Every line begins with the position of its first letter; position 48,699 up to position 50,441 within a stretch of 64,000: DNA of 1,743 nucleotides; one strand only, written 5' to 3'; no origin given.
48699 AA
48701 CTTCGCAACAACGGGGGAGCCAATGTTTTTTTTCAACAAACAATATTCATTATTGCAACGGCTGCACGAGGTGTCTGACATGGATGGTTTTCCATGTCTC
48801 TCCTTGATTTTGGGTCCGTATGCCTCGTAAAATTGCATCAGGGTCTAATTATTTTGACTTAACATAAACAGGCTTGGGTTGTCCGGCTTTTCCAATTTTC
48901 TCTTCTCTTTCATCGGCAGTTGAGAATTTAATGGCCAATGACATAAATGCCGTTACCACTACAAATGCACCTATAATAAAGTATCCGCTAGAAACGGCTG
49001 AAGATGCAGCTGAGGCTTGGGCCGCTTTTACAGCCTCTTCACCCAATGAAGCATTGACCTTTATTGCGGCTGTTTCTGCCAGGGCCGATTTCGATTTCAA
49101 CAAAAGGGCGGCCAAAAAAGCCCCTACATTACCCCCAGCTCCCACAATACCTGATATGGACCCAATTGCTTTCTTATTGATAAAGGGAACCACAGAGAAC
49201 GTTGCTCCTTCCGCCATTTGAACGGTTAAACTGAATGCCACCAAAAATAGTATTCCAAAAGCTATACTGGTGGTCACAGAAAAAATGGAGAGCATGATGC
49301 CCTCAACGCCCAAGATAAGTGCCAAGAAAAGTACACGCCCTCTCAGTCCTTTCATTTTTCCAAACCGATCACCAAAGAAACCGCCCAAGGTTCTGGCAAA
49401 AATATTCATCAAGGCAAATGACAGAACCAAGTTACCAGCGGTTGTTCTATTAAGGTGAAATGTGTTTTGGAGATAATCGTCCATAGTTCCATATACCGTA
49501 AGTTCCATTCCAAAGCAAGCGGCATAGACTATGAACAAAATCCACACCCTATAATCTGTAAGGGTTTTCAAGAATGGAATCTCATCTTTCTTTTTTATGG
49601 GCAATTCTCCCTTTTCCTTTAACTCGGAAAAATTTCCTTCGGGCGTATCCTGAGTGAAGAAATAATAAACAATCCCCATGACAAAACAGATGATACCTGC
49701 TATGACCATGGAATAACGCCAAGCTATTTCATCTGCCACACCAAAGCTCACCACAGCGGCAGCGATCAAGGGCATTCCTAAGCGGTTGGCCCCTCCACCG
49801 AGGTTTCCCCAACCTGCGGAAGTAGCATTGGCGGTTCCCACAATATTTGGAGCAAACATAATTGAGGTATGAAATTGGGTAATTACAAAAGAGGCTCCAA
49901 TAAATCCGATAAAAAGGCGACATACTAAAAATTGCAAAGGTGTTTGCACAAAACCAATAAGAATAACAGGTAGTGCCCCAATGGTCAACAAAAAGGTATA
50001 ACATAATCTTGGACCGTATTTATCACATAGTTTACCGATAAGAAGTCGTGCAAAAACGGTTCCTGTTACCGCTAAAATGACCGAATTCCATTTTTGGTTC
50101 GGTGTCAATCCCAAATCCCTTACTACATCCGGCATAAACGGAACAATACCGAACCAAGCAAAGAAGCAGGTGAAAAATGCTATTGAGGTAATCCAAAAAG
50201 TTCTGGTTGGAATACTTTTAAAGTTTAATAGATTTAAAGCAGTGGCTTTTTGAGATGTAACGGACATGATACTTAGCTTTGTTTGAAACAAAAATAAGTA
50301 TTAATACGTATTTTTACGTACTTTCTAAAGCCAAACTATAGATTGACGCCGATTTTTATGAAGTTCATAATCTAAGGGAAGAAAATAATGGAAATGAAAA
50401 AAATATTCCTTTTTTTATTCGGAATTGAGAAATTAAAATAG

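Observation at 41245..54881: TACGTA-core motif strongly enriched in the upstream spacers of the nitrate/nitrite assimilation operons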

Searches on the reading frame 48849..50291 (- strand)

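Call 8: search_protein_families(library=pfam, proteins=[window:48849-50291:-])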
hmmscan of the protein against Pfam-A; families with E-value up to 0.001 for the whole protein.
window:48849-50291:- (480 aa): 1 family
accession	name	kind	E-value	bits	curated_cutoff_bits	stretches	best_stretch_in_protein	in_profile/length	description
PF07690.21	MFS_1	-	2.7e-33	115.8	33.4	1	36-395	2-347/347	Major Facilitator Superfamily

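Call 13: search_protein_families(library=ncbifam, proteins=[window:48849-50291:-])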
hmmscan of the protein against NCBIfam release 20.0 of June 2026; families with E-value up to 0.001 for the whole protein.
window:48849-50291:- (480 aa): 6 families
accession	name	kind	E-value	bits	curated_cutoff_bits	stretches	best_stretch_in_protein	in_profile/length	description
TIGR00886.1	2A0108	subfamily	4.1e-89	299.2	311.7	1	30-391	1-368/368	NarK family nitrate/nitrite MFS transporter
TIGR00893.1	2A0114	subfamily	9.6e-19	67.6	395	1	58-401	22-370/399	D-galactonate transporter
NF049980.1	SfMCT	equivalog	3.9e-17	62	320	2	185-399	149-359/378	L-lactate MFS transporter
TIGR00881.1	2A0104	subfamily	3.5e-14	52.6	407.75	1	80-398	45-366/379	phosphoglycerate transporter protein PgtP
TIGR00895.1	2A0115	subfamily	6.6e-13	48.3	418.55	2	15-167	236-388/398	aromatic acid/H+ symport family MFS transporter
TIGR00710.1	efflux_Bcr_CflA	subfamily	0.00021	20.9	200.9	1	51-385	26-342/385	Bcr/CflA family efflux MFS transporter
